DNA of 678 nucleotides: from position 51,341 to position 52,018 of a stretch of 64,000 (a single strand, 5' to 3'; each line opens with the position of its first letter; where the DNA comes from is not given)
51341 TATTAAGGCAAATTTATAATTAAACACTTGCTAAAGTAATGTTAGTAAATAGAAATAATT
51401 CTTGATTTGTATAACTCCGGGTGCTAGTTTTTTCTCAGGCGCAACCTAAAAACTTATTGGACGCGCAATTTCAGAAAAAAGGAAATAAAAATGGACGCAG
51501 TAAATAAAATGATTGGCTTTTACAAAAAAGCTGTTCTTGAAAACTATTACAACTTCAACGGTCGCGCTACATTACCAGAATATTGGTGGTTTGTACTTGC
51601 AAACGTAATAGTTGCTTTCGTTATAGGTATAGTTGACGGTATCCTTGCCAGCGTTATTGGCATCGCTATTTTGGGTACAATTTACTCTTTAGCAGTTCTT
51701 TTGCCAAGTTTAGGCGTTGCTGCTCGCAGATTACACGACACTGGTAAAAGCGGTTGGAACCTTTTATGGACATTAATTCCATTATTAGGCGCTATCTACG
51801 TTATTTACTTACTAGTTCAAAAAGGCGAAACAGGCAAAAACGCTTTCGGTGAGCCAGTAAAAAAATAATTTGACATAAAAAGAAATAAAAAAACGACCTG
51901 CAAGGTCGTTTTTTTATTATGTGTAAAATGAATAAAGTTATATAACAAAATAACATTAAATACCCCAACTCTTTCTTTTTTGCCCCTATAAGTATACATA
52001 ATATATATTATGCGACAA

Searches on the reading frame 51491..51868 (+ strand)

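Call 58: search_protein_families(library=pfam, proteins=[window:51491-51868:+], max_evalue=0.001)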
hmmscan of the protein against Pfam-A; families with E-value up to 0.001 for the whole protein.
window:51491-51868:+ (125 aa): 1 family
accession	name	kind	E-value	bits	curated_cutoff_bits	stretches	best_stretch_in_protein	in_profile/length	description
PF05656.20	DUF805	-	1.2e-30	106.6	25.7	1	19-121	1-111/111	Protein of unknown function (DUF805)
